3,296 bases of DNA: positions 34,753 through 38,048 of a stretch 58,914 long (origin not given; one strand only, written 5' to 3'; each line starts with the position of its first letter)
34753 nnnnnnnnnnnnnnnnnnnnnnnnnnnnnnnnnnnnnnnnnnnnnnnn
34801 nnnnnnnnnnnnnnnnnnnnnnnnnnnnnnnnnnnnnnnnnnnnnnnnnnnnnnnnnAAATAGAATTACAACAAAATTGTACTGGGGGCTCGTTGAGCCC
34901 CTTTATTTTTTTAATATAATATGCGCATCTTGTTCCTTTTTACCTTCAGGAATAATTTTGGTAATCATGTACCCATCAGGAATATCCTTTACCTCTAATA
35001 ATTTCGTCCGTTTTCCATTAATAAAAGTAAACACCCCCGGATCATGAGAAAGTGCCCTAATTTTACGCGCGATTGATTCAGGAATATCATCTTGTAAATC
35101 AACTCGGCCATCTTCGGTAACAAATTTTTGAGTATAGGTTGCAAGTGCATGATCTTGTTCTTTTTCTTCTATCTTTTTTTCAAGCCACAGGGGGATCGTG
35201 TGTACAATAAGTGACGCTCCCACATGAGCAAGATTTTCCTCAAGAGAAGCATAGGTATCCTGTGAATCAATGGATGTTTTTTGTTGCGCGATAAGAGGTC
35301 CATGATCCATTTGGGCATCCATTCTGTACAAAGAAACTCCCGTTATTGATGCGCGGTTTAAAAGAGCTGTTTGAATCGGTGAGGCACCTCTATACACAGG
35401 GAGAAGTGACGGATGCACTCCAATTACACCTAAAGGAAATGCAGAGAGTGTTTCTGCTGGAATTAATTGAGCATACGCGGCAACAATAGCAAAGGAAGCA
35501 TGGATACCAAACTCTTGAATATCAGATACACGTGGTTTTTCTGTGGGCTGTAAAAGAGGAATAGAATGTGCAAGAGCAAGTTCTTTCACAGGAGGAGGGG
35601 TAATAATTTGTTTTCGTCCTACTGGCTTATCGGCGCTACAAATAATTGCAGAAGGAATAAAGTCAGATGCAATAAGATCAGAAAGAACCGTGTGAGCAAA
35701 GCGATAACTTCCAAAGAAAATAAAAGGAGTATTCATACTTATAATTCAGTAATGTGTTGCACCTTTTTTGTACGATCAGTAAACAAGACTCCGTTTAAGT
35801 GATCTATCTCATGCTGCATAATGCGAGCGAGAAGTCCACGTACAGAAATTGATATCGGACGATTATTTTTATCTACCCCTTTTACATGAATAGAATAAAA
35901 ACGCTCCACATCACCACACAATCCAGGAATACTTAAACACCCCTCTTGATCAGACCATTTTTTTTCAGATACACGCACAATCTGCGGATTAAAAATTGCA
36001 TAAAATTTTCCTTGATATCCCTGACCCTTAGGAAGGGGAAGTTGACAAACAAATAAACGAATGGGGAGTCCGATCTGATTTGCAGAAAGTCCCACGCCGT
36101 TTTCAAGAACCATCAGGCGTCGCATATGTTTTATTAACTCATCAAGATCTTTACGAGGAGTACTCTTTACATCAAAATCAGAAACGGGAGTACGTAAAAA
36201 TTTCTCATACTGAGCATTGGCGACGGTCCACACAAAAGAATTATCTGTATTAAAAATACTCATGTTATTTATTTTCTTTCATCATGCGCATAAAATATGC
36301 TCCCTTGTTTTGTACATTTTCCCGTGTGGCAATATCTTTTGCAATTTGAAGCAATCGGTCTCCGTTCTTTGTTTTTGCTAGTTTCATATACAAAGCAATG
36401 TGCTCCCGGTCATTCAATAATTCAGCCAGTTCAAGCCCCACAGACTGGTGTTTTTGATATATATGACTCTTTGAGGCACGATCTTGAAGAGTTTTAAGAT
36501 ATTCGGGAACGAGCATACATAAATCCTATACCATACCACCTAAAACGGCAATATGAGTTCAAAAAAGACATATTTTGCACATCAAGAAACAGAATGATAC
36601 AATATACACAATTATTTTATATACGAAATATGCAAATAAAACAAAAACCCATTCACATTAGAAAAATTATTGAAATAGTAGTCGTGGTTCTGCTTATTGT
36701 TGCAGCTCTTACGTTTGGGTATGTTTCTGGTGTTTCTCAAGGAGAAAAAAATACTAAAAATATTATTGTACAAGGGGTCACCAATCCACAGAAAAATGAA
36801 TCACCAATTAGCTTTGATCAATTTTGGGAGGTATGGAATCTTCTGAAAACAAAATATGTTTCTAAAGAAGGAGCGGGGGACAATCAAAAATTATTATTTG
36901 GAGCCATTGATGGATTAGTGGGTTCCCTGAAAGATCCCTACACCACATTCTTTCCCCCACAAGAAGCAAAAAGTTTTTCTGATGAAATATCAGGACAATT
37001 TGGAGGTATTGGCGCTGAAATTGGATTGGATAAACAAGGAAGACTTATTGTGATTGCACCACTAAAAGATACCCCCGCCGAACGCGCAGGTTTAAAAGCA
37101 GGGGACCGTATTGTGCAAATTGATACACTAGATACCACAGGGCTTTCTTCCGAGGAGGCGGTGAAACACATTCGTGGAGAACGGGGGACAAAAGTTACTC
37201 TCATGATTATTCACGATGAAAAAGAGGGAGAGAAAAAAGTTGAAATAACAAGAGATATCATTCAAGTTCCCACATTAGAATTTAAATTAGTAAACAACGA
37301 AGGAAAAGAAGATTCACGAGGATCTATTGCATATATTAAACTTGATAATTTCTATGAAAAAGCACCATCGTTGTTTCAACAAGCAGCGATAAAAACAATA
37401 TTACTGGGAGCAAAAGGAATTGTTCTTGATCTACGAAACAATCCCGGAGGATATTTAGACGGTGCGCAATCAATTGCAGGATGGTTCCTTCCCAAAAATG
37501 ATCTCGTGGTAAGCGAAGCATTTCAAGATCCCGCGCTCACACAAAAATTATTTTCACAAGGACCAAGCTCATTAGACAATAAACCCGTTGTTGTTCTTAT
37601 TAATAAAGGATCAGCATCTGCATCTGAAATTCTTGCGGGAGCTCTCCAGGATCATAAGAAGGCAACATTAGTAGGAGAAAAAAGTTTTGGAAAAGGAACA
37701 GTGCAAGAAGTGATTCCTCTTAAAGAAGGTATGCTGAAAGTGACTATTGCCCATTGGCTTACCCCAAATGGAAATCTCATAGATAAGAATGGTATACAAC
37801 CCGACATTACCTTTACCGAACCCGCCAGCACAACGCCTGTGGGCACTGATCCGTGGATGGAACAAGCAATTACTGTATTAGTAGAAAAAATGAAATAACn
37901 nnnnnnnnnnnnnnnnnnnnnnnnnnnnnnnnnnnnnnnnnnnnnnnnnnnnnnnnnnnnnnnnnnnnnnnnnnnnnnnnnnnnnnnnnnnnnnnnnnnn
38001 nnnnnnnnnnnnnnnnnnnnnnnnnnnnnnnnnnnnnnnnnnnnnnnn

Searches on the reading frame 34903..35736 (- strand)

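Call 79: search_protein_families(library=pfam, proteins=[window:34903-35736:-], max_evalue=0.0001)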
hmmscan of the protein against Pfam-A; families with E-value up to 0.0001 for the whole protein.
window:34903-35736:- (277 aa): 2 families
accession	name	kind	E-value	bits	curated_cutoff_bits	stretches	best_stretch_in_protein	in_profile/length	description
PF00551.24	Formyl_trans_N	-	5.4e-29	101.7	26.1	1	9-180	9-180/181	Formyl transferase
PF02911.23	Formyl_trans_C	-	4.1e-08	33.8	21.1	1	207-250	4-46/100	Formyl transferase, C-terminal domain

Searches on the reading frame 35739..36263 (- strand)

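Call 79: search_protein_families(library=pfam, proteins=[window:35739-36263:-], max_evalue=0.0001)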
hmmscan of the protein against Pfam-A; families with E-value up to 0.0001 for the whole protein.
window:35739-36263:- (174 aa): 1 family
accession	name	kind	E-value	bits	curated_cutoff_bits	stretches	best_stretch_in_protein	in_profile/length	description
PF01327.26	Pep_deformylase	-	3.1e-41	141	22.8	1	22-168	11-153/156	Polypeptide deformylase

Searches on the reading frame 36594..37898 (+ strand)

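Call 79: search_protein_families(library=pfam, proteins=[window:36594-37898:+], max_evalue=0.0001)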
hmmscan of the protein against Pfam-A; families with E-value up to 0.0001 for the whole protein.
window:36594-37898:+ (434 aa): 5 families
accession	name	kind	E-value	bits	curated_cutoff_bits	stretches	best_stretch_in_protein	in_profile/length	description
PF03572.23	Peptidase_S41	-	5.2e-47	159.9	24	1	245-406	2-164/165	Peptidase family S41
PF00595.29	PDZ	-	7.1e-10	39.6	23.2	1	137-205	10-80/81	PDZ domain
PF13180.12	PDZ_2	-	3.3e-09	37.3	27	1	139-217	3-79/80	PDZ domain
PF17820.7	PDZ_6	-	4.4e-09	36.4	27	1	153-203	2-50/54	PDZ domain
PF22694.1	CtpB_N-like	-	3.7e-08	34.1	27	1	34-119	2-80/85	Activating protease CtpB N-terminal domain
